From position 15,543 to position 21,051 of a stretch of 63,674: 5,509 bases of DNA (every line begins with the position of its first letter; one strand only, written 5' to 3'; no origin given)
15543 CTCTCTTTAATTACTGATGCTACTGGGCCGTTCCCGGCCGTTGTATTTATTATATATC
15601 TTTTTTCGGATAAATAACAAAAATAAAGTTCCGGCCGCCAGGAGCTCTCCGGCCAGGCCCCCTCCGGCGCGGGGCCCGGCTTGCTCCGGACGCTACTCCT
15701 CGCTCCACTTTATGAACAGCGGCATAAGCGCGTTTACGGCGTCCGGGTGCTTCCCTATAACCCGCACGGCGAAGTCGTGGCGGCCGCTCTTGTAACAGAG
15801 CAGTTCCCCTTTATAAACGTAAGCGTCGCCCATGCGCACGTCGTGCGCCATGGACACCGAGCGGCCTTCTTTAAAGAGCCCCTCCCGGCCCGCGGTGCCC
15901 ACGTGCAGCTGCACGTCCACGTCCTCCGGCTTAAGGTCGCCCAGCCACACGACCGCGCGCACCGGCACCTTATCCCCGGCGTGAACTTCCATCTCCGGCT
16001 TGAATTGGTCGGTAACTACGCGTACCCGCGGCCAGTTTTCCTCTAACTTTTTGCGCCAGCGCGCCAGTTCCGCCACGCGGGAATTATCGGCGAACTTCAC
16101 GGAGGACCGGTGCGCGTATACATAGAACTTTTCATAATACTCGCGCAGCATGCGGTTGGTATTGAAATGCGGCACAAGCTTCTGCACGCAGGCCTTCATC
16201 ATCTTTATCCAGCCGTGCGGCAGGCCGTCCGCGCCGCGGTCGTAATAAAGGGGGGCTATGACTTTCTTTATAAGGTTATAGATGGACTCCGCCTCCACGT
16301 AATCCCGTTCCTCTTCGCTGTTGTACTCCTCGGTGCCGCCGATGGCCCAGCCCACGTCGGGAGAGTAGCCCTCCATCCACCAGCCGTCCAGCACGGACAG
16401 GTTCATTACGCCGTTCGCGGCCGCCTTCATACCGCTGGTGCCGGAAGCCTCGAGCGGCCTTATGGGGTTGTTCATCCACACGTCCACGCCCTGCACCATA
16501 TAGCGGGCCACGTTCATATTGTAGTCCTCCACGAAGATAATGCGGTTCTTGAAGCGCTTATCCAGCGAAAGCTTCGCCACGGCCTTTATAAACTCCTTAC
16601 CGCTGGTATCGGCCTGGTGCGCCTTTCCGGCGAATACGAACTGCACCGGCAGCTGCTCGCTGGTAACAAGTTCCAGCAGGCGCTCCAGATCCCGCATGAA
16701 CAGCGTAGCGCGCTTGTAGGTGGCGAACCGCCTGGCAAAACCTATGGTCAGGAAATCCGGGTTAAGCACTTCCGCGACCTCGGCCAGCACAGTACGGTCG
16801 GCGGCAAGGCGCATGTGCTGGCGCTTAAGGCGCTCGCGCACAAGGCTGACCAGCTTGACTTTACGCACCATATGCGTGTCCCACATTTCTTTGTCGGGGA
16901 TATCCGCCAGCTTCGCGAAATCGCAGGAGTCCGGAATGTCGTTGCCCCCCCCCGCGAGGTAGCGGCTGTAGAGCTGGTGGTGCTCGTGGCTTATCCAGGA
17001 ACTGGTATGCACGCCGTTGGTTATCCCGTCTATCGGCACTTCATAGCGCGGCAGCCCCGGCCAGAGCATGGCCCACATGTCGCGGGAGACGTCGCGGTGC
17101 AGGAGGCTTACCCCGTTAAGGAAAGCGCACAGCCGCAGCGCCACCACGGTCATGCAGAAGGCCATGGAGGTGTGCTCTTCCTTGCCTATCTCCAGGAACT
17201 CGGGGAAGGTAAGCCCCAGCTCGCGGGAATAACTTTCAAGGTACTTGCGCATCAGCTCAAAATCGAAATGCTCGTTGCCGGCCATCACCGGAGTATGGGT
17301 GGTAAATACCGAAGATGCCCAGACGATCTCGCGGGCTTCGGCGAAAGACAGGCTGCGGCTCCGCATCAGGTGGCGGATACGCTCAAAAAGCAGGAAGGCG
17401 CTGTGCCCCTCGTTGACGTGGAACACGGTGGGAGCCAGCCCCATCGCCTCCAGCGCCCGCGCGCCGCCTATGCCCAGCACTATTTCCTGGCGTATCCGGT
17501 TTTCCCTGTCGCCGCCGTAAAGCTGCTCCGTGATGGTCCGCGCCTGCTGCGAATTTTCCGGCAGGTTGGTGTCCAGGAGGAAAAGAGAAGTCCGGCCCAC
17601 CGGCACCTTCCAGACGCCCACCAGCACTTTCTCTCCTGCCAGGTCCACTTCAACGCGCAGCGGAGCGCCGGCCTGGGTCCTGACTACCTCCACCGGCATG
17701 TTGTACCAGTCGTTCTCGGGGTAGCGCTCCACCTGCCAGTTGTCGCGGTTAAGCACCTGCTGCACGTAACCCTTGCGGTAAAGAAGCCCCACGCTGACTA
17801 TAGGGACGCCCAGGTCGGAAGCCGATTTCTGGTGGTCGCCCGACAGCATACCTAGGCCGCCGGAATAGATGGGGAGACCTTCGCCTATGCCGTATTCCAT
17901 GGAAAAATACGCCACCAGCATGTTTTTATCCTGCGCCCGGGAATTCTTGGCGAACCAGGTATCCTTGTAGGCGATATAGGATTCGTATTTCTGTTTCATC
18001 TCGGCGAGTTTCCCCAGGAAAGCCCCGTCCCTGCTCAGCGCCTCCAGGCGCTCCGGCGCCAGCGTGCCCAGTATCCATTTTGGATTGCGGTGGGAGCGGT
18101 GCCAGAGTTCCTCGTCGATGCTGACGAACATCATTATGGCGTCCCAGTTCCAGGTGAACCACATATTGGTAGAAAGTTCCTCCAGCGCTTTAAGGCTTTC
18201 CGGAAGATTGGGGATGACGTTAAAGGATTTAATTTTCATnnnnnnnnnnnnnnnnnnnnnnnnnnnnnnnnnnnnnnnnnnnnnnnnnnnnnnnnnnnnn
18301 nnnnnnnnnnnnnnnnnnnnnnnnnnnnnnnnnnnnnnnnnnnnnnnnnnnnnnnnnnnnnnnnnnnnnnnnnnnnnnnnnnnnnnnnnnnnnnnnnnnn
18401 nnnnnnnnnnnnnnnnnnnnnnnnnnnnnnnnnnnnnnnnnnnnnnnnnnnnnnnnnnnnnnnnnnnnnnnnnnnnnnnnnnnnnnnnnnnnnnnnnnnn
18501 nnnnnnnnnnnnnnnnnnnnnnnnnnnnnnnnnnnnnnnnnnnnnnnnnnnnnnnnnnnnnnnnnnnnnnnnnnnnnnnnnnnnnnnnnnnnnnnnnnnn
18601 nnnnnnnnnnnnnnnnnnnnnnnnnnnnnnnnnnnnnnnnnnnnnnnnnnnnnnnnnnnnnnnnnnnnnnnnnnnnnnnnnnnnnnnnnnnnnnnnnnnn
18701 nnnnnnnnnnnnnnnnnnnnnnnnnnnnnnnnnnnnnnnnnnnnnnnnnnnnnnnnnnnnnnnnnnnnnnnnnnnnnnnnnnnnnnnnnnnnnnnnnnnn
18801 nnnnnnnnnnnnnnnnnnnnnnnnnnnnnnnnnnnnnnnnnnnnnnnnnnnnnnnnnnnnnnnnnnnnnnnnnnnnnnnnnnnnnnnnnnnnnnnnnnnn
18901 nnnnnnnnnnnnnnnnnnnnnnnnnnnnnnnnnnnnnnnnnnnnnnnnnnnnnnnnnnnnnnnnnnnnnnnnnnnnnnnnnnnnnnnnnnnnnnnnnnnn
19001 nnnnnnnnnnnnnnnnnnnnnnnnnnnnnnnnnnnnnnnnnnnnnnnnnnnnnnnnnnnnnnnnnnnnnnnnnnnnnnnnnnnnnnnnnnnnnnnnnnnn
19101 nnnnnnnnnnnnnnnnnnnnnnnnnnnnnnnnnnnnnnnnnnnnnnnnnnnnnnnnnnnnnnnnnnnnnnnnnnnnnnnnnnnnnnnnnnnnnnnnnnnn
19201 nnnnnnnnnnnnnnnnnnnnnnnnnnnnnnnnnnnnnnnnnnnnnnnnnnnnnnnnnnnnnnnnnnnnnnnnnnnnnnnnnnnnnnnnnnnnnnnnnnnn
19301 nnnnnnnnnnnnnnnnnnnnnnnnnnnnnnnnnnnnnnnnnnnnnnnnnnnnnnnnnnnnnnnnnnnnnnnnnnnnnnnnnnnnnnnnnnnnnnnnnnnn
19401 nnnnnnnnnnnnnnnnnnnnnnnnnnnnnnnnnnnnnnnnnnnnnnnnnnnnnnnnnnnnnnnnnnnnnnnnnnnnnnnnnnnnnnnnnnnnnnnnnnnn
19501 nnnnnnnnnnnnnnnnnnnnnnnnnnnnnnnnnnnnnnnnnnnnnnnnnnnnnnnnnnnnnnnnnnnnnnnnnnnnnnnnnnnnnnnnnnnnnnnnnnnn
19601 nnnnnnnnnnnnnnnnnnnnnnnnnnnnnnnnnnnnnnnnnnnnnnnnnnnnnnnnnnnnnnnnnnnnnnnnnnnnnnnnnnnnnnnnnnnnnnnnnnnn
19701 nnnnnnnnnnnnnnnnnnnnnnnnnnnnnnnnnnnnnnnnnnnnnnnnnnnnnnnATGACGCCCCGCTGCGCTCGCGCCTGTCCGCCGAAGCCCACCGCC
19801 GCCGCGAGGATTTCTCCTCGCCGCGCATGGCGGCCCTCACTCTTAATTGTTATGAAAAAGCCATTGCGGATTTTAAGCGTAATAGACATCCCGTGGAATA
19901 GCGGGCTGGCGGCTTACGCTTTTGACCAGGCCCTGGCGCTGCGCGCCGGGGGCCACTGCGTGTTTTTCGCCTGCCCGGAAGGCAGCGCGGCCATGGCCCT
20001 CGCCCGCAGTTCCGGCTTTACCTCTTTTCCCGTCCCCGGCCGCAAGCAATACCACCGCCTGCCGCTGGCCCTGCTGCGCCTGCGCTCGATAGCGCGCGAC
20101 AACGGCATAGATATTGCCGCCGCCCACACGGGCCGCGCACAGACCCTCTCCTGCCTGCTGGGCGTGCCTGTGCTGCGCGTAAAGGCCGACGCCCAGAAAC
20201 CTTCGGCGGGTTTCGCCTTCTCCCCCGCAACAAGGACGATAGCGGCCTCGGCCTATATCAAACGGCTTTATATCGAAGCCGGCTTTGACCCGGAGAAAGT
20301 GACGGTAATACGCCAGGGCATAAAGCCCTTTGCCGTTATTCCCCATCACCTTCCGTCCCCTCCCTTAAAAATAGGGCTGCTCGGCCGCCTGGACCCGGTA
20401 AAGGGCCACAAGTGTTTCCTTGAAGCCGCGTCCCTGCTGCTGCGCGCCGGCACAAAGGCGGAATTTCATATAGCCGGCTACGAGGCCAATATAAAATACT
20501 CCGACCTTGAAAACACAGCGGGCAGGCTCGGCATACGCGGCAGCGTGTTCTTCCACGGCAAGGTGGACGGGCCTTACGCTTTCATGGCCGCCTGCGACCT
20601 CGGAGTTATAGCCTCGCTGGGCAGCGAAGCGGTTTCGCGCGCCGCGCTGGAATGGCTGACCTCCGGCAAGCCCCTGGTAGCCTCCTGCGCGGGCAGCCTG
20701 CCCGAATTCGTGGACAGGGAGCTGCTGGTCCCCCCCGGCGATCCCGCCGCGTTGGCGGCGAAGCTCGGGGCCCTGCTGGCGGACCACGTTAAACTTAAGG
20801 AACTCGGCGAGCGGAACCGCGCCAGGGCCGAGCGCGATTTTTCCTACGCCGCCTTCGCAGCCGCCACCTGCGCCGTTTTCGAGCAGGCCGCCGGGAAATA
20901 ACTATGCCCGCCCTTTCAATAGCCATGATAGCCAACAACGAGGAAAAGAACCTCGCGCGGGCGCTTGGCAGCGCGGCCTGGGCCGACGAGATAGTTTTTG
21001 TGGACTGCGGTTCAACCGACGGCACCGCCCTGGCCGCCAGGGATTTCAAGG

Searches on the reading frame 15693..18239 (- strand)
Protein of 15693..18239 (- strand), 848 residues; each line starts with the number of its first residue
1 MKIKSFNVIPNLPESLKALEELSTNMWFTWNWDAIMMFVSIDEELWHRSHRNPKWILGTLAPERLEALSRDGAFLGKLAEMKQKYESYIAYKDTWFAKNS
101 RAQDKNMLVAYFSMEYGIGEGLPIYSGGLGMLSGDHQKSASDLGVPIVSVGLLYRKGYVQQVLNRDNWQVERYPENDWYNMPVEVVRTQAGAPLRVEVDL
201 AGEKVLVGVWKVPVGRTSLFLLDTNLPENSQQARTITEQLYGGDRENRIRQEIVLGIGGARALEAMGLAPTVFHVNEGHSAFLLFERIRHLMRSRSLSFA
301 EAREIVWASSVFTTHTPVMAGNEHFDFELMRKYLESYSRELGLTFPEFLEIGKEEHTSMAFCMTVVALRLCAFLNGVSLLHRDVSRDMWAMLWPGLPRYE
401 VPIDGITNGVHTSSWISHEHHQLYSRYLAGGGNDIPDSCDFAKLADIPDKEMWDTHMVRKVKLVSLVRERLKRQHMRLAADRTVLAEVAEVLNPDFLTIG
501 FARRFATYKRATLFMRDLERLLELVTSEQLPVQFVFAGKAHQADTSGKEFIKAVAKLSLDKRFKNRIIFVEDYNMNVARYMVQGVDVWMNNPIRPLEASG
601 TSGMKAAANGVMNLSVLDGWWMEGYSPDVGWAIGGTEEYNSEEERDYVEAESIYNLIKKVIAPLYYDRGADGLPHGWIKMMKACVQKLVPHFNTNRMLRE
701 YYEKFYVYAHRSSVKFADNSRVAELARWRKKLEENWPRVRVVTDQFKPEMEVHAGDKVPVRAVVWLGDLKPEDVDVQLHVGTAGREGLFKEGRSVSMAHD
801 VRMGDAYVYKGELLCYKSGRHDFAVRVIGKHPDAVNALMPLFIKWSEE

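Call 32: search_protein_families(library=pfam, proteins=[window:15693-18239:-], max_evalue=0.00001)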
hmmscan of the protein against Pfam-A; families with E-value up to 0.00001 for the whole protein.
window:15693-18239:- (848 aa): 2 families
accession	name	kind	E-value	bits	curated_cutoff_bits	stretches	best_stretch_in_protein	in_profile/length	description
PF11897.13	DUF3417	-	1.5e-31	109.5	25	1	12-121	1-108/109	Protein of unknown function (DUF3417)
PF00343.26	Phosphorylase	-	9.7e-28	97.3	27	1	271-620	218-580/713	Carbohydrate phosphorylase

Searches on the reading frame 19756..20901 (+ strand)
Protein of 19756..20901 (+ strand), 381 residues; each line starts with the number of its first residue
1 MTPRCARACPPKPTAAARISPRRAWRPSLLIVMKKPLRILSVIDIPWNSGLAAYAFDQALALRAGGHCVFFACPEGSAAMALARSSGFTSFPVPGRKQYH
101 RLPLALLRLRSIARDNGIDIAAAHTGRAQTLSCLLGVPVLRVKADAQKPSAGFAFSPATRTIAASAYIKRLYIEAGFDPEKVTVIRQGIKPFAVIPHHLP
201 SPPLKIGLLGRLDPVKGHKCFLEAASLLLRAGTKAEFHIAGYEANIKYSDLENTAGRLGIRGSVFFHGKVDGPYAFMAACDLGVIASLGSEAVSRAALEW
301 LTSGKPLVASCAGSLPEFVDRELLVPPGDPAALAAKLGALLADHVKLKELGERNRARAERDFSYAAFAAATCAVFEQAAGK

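Call 32: search_protein_families(library=pfam, proteins=[window:19756-20901:+], max_evalue=0.00001)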
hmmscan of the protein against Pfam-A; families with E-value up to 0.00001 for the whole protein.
window:19756-20901:+ (381 aa): 4 families
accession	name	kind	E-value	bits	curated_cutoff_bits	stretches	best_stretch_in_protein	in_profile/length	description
PF13692.12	Glyco_trans_1_4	-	2.7e-23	83.2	27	1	205-343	3-142/142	Glycosyl transferases group 1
PF00534.26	Glycos_transf_1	-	5.2e-19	68.9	26.4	1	200-356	12-171/172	Glycosyl transferases group 1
PF13439.12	Glyco_transf_4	-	4.3e-13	50.1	28.5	1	49-189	2-166/170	Glycosyltransferase Family 4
PF13579.12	Glyco_trans_4_4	-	1.9e-07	32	29.7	0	49-186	1-156/158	Glycosyl transferase 4-like domain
